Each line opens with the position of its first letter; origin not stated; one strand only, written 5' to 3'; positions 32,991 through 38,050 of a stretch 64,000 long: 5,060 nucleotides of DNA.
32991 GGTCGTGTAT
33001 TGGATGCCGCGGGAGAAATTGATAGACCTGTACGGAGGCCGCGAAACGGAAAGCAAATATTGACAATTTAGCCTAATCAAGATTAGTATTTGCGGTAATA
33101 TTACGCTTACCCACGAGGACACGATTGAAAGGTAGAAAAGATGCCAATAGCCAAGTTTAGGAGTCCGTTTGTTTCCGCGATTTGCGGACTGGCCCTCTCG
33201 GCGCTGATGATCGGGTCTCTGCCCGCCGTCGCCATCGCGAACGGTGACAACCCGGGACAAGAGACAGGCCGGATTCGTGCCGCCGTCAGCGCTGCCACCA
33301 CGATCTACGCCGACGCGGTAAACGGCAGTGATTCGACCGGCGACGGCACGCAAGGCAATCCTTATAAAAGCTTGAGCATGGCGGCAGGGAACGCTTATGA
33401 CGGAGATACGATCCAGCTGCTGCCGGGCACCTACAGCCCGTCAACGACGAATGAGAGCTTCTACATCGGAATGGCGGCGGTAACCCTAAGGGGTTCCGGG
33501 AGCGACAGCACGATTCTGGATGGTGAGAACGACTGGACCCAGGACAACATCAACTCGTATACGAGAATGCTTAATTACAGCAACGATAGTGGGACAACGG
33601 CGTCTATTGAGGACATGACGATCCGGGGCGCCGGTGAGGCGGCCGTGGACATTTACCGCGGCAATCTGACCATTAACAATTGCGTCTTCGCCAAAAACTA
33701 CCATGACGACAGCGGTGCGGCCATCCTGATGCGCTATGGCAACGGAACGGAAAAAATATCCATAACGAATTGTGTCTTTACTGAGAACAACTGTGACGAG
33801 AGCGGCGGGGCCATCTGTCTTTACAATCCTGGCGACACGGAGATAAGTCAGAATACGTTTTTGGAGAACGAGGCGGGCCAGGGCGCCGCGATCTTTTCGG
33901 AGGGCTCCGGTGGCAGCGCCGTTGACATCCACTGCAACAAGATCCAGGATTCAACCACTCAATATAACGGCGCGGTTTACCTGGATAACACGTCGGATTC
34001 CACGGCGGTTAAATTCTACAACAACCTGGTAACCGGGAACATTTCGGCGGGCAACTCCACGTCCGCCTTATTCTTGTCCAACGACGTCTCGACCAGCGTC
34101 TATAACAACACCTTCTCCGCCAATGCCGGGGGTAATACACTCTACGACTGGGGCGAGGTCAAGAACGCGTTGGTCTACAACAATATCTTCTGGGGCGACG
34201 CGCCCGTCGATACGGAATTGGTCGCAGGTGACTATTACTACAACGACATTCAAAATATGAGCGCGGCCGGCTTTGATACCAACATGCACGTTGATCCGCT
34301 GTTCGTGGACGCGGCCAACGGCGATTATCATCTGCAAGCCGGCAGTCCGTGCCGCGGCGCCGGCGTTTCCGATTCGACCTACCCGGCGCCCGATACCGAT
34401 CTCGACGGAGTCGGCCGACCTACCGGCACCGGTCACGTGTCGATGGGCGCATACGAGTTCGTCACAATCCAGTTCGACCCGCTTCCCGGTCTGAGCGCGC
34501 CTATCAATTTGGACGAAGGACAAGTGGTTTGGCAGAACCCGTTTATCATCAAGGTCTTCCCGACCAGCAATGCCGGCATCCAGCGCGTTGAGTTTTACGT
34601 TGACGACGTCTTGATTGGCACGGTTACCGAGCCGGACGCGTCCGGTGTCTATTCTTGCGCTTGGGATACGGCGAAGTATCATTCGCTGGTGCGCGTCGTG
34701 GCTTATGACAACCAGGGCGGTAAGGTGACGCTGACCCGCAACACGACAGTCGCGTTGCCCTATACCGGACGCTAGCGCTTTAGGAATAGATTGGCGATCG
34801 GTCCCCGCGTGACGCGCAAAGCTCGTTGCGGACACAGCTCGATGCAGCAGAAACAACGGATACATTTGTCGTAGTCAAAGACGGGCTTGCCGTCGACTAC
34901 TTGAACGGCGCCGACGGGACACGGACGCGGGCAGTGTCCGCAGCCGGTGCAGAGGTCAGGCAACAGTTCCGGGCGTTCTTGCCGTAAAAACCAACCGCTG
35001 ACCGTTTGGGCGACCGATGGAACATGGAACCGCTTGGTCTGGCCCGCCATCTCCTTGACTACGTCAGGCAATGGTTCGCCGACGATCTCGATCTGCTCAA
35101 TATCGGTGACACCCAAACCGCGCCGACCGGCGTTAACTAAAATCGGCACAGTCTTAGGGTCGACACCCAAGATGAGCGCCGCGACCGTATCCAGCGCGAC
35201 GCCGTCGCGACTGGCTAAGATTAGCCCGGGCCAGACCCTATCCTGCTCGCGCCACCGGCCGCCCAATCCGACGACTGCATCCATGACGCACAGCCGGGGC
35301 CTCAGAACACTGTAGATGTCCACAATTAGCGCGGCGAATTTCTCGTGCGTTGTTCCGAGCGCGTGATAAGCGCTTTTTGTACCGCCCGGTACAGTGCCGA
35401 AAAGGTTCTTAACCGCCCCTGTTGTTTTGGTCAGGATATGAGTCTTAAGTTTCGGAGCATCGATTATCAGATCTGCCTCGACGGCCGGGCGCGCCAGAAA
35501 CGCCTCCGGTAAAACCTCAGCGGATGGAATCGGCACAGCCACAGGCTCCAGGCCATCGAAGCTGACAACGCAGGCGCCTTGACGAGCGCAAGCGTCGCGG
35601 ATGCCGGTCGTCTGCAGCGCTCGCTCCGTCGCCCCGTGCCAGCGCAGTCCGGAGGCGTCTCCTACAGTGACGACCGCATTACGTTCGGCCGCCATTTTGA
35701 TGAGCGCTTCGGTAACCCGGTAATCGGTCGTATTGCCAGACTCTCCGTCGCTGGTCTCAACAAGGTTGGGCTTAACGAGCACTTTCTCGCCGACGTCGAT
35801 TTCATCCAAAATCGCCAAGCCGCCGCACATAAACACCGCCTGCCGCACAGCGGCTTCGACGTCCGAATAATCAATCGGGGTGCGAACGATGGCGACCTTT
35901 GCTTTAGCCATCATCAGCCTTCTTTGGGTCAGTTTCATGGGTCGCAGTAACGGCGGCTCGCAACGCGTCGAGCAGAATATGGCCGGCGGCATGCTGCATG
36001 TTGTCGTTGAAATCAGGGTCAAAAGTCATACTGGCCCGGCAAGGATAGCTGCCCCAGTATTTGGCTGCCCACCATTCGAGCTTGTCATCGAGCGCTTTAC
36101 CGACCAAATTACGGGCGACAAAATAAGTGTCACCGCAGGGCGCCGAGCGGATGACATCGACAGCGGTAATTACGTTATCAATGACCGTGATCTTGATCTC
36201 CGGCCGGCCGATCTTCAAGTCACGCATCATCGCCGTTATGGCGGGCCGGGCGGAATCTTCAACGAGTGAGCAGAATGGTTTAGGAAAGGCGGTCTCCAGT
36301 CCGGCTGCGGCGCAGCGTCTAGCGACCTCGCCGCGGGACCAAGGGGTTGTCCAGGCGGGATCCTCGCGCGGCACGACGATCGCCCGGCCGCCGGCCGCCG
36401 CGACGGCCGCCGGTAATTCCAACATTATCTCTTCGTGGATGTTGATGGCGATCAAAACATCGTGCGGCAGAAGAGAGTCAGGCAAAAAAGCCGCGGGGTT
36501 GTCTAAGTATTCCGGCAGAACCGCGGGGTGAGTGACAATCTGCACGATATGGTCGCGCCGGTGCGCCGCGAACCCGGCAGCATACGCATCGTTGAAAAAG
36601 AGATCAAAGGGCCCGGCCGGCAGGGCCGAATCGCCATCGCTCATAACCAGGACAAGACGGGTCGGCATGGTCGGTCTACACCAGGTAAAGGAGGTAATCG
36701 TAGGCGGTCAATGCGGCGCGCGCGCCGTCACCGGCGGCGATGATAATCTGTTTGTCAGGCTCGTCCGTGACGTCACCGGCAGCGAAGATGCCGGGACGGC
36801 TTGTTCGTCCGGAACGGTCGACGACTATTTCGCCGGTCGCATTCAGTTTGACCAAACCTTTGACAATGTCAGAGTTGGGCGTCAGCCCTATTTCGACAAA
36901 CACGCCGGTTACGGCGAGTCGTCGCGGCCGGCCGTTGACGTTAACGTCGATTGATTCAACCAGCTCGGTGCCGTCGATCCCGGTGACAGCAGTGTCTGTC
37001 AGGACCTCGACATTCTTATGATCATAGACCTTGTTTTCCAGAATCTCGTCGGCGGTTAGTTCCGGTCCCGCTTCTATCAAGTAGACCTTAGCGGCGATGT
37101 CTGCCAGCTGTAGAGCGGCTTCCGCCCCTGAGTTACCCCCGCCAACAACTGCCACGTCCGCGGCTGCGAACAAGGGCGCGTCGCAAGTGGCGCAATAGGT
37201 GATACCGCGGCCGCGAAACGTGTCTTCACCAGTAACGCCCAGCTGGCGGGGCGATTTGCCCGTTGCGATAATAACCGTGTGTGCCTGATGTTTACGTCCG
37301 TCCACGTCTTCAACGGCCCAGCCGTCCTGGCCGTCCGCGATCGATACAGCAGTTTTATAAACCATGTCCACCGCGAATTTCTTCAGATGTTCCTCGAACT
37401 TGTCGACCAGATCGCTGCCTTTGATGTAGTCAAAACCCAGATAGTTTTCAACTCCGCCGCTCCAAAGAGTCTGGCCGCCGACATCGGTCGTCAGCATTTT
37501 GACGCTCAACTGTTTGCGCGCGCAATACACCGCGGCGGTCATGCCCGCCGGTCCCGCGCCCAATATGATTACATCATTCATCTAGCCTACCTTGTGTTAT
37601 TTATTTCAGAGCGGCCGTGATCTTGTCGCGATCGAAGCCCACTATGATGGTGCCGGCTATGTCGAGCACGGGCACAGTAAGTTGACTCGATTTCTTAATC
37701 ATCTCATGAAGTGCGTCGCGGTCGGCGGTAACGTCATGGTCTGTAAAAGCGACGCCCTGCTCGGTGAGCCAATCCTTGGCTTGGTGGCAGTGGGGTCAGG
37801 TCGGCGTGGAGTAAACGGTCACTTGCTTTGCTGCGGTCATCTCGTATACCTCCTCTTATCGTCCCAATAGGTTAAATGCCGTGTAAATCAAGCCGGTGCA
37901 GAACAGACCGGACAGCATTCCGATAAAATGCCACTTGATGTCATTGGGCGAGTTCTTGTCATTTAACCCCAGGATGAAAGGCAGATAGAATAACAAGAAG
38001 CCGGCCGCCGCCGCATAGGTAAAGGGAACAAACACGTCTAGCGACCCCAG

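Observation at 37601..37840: Hidden selenoprotein: UGA-recoded glutaredoxin (UPHC) with a SECIS-like hairpin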

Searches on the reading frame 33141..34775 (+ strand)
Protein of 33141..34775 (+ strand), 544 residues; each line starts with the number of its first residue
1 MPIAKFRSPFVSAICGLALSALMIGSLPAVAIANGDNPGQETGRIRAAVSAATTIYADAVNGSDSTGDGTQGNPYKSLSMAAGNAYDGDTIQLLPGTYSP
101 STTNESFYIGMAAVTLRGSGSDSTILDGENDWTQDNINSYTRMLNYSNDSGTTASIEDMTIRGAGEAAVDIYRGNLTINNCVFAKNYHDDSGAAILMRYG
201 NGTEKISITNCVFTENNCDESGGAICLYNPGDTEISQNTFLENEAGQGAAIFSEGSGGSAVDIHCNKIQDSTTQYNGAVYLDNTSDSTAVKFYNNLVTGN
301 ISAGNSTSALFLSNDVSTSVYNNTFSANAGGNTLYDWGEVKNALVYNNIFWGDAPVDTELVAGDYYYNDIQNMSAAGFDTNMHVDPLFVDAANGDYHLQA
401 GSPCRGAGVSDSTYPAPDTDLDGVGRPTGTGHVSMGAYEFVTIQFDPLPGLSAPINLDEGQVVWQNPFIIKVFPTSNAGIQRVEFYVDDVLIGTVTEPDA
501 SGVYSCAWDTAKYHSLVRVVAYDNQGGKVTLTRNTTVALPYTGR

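Call 13: search_protein_families(library=ncbifam, proteins=[window:33141-34775:+])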
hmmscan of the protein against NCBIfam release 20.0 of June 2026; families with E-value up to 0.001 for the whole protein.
window:33141-34775:+ (544 aa): 1 family
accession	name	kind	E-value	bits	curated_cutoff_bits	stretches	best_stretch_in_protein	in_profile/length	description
NF041518.1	choice_anch_Q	domain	7.6e-08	32.5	25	1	391-440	8-57/58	choice-of-anchor Q domain-containing protein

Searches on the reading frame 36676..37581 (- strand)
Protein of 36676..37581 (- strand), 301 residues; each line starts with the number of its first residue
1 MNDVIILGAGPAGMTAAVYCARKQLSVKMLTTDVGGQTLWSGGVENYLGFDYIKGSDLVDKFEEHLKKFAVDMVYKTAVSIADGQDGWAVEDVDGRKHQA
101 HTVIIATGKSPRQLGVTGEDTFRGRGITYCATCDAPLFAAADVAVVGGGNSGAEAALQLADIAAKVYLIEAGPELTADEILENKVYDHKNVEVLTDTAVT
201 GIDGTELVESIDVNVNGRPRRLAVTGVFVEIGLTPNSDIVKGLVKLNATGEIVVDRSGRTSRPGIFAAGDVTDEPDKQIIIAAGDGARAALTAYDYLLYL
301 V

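Call 6: search_protein_families(library=pfam, proteins=[window:36676-37581:-])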
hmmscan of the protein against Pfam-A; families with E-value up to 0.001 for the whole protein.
window:36676-37581:- (301 aa): 15 families
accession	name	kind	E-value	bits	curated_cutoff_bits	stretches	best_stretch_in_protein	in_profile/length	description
PF07992.20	Pyr_redox_2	-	8.5e-48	163.7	26.1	1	3-275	2-281/291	Pyridine nucleotide-disulphide oxidoreductase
PF13738.12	Pyr_redox_3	-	2.6e-21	76.6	30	1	52-269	77-305/305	Pyridine nucleotide-disulphide oxidoreductase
PF00070.33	Pyr_redox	-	2.9e-13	50.6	22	1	143-213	2-79/82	Pyridine nucleotide-disulphide oxidoreductase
PF03486.20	HI0933_like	-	3.7e-12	46.6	50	1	3-32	2-31/244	HI0933-like protein Rossmann domain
PF01134.28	GIDA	-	5.6e-12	45.8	22.1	2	142-174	1-29/391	Glucose inhibited division protein A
PF00890.30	FAD_binding_2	-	4.8e-11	42.9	20.4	1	3-49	1-49/414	FAD binding domain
PF01946.23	Thi4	-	8.1e-11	42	26.2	1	2-44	18-62/235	Thi4 family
PF01266.30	DAO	-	2.7e-09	37.5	27.9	0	3-43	1-44/353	FAD dependent oxidoreductase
PF12831.13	FAD_oxidored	-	6.7e-09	36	27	1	3-38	1-38/416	FAD dependent oxidoreductase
PF05834.18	Lycopene_cycl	-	6.2e-08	32.5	23.4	0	142-175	1-36/380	Lycopene cyclase protein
PF13450.12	NAD_binding_8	-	4.3e-07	30.6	21.9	0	6-37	1-34/68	NAD(P)-binding Rossmann-like domain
PF13454.12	NAD_binding_9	-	4.4e-06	27.2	21.8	0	61-109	105-154/155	FAD-NAD(P)-binding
PF01262.27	AlaDh_PNT_C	-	7.4e-05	22.7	23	0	135-176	23-64/214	Alanine dehydrogenase/PNT, C-terminal domain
PF01494.25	FAD_binding_3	-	0.00019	21.2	22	0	141-174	2-35/349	FAD binding domain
PF13434.12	Lys_Orn_oxgnase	-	0.00087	18.9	21.3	0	93-163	141-211/339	L-lysine 6-monooxygenase/L-ornithine 5-monooxygenase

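Call 13: search_protein_families(library=ncbifam, proteins=[window:36676-37581:-])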
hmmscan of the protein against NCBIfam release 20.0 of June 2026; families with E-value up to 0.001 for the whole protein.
window:36676-37581:- (301 aa): 107 families (the best 25 are shown)
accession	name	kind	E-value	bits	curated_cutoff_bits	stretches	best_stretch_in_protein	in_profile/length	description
TIGR03140.1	AhpF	equivalog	5.2e-96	322.2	502.9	1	2-298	213-513/515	alkyl hydroperoxide reductase subunit F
TIGR01292.1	TRX_reduct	equivalog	5.8e-90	301.1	343.45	1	3-297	2-300/300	thioredoxin-disulfide reductase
TIGR03143.1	AhpF_homolog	hypoth_equivalog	4e-60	203.9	687.65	1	2-297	5-308/555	putative alkyl hydroperoxide reductase F subunit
NF007614.0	PRK10262.1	equivalog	7.1e-49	166.6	644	1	4-297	9-314/321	thioredoxin-disulfide reductase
TIGR01350.1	lipoamide_DH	equivalog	9.5e-23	80.6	408.8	2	88-275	119-312/461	dihydrolipoyl dehydrogenase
TIGR02053.1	MerA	equivalog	3.9e-22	78.9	454.45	1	60-295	92-330/465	mercury(II) reductase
TIGR04018.1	Bthiol_YpdA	hypoth_equivalog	5.2e-20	71.5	339.9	1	74-276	89-293/316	YpdA family putative bacillithiol disulfide reductase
TIGR03385.1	CoA_CoA_reduc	equivalog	3.3e-17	62.4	578.8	1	4-274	2-285/439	CoA-disulfide reductase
NF004943.0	PRK06292.2-1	equivalog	2.2e-16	59.7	432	1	63-272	94-308/456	dihydrolipoyl dehydrogenase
NF005883.0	PRK07845.1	equivalog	2.4e-16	59.8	479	1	63-273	100-315/466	NAD(P)H-quinone dehydrogenase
NF004945.0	PRK06292.2-3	equivalog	4.5e-16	58.8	494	1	62-273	97-306/457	dihydrolipoyl dehydrogenase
NF040505.1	ArsO_flavin_mono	equivalog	3.4e-15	56.3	425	1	56-188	74-208/346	ArsO family NAD(P)H-dependent flavin-containing monooxygenase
NF007123.0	PRK09564.1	equivalog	1.8e-14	53.3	458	1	4-271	3-283/444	CoA-disulfide reductase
NF042949.2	3PPDioc_HcaD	equivalog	1.7e-13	50.1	450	1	66-274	66-278/386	3-phenylpropionate/cinnamic acid dioxygenase ferredoxin--NAD(+) reductase subunit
NF004991.0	PRK06370.1-3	subfamily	5.2e-13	48.4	620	1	92-273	157-343/509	FAD-containing oxidoreductase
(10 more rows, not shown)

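Call 17: find_encoding_contigs(protein=window:36676-37581:-, flank=10000, max_places=6)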
Protein window:36676-37581:- (301 aa): 2 contigs read that carry it; 2 places shown.
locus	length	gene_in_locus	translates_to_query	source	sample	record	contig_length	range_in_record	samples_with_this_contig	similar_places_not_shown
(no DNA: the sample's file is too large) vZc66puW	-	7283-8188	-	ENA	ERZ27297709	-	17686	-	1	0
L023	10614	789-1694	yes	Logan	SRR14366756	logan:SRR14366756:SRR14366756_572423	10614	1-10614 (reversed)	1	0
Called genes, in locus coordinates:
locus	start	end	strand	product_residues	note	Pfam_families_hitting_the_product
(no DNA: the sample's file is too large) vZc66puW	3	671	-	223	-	?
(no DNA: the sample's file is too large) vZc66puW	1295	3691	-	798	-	PF02190:LON_substr_bdg, PF00004:AAA, PF07728:AAA_5 (weak), PF22667:Lon_lid, PF05362:Lon_C, PF13541:ChlI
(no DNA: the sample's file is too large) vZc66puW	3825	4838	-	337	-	PF00586:AIRS, PF02769:AIRS_C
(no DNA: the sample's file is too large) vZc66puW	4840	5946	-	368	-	PF01924:HypD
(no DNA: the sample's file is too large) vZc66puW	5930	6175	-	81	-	PF01455:HupF_HypC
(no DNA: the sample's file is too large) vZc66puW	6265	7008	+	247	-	-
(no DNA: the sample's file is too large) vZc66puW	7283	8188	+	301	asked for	PF00890:FAD_binding_2 (weak), PF01134:GIDA (faint), PF01266:DAO (faint), PF01946:Thi4 (weak), PF03486:HI0933_like (faint), PF07992:Pyr_redox_2, PF13738:Pyr_redox_3, PF00070:Pyr_redox, +4 more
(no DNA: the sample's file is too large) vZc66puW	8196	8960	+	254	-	PF02593:DUF166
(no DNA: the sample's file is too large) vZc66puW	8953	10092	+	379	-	PF04015:DUF362, PF14697:Fer4_21 (faint), PF00037:Fer4 (faint), PF13237:Fer4_10 (weak)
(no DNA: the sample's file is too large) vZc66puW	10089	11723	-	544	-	PF07602:DUF1565 (weak), PF22842:Pel9A-like_beta_helix (weak), PF17957:Big_7 (weak)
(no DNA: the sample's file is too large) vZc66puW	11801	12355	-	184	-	PF22790:YkoP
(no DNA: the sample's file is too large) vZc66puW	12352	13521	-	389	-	PF06925:MGDG_synth, PF00534:Glycos_transf_1, PF04101:Glyco_tran_28_C, PF13692:Glyco_trans_1_4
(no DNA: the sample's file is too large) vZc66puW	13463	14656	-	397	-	PF06925:MGDG_synth, PF13692:Glyco_trans_1_4 (weak), PF00534:Glycos_transf_1, PF04101:Glyco_tran_28_C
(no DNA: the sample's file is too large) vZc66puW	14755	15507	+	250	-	PF00005:ABC_tran, PF13304:AAA_21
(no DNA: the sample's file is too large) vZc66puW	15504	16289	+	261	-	PF01061:ABC2_membrane, PF12698:ABC2_membrane_3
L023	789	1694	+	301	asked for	PF00890:FAD_binding_2 (weak), PF01134:GIDA (faint), PF01266:DAO (faint), PF01946:Thi4 (weak), PF03486:HI0933_like (faint), PF07992:Pyr_redox_2, PF13738:Pyr_redox_3, PF00070:Pyr_redox, +4 more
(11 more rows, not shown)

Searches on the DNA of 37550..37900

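Call 46: search_rna_families(source=window, start=37550, end=37900, threshold=evalue, max_evalue=10)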
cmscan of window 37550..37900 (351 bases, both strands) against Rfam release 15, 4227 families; matches with E-value up to 10: 2.
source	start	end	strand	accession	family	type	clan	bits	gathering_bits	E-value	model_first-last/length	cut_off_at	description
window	37757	37812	+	RF01132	sR48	Gene; snRNA; snoRNA; CD-box;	-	13.4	40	8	1-59/59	no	Small nucleolar RNA sR48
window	37784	37804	+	RF02040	HOTTIP_1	Gene; lncRNA;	-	10.5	50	8.6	37-57/57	no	HOXA transcript at the distal tip, conserved region 1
